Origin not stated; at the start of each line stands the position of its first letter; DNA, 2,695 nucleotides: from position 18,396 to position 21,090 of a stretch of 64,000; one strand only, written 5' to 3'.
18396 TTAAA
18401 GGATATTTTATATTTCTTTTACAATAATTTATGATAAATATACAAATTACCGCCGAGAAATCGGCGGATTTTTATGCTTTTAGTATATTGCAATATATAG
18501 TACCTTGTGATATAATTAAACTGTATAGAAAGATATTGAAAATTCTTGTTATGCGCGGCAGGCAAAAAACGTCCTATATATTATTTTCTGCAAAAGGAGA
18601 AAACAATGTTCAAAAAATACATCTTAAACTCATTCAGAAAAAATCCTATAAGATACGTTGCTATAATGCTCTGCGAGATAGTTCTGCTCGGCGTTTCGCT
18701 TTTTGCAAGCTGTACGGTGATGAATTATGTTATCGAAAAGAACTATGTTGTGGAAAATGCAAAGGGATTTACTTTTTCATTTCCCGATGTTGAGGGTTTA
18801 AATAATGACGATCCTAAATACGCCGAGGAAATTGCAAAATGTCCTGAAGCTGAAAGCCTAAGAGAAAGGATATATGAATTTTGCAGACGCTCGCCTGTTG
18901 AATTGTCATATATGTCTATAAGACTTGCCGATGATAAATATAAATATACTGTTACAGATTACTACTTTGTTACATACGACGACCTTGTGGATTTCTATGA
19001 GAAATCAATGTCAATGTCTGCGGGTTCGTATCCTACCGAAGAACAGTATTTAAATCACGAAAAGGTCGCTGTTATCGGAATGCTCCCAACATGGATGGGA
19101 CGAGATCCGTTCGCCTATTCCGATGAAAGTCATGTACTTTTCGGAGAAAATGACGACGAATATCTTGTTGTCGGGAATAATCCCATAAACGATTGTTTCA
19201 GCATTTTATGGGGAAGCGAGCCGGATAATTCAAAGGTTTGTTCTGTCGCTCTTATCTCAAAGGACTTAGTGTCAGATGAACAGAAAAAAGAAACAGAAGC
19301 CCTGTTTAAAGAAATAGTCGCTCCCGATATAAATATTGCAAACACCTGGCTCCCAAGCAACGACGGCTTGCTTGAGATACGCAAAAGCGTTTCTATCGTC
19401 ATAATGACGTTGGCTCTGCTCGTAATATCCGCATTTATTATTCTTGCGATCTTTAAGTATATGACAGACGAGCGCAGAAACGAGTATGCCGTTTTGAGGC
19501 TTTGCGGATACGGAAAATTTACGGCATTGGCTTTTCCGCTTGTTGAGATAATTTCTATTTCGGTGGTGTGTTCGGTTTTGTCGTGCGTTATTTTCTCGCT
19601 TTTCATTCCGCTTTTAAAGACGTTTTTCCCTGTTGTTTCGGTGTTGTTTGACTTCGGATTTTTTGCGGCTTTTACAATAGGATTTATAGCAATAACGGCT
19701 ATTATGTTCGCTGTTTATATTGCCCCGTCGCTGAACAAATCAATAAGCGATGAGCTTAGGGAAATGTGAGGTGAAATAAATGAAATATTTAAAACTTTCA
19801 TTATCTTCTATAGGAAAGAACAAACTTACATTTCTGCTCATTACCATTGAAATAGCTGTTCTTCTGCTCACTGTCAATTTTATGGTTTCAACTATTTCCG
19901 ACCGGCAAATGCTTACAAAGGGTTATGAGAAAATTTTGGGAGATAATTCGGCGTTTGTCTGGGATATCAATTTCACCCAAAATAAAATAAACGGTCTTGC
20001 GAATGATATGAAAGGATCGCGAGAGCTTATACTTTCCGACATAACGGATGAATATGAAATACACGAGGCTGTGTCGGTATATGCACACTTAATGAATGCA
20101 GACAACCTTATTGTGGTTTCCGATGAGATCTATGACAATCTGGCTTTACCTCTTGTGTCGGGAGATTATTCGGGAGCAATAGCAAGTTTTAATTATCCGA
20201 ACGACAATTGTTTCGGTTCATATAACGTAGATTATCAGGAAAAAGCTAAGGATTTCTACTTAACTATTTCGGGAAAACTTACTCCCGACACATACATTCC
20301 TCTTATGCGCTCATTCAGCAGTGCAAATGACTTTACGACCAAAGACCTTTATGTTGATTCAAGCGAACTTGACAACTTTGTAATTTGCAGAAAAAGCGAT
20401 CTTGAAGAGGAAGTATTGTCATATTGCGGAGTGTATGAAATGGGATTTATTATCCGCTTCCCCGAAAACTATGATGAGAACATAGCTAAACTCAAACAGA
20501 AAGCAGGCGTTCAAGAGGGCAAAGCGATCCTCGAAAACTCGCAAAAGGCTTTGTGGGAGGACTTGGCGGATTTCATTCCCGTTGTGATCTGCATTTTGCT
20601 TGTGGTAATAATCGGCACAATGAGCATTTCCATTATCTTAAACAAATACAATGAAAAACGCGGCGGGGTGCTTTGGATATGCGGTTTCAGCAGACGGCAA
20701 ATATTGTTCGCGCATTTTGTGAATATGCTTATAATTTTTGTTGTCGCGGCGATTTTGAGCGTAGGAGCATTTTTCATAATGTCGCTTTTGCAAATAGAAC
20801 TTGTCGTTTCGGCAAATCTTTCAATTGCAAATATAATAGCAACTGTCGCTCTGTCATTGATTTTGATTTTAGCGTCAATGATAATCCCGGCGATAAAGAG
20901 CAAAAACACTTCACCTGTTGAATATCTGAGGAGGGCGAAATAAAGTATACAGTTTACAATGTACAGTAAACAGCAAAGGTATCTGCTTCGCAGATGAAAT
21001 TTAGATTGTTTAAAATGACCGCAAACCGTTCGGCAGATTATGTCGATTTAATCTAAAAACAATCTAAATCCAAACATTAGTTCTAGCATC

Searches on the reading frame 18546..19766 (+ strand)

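Call 106: search_protein_families(library=pfam, proteins=[window:18546-19766:+], max_evalue=0.0001)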
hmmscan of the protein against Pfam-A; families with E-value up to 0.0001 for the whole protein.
window:18546-19766:+ (407 aa): 1 family
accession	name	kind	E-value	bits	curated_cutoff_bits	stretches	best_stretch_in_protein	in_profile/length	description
PF02687.27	FtsX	-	2e-08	34.7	25.5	1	286-396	2-116/120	FtsX-like permease C-terminal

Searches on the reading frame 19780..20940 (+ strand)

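Call 106: search_protein_families(library=pfam, proteins=[window:19780-20940:+], max_evalue=0.0001)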
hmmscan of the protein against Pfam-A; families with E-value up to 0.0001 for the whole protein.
window:19780-20940:+ (387 aa): 2 families
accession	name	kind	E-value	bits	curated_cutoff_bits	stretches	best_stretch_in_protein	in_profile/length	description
PF12679.13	ABC2_membrane_2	-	1.7e-06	27.9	27.2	1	241-366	72-175/283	ABC-2 family transporter protein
PF02687.27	FtsX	-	2.8e-06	27.8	25.5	1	269-379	4-120/120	FtsX-like permease C-terminal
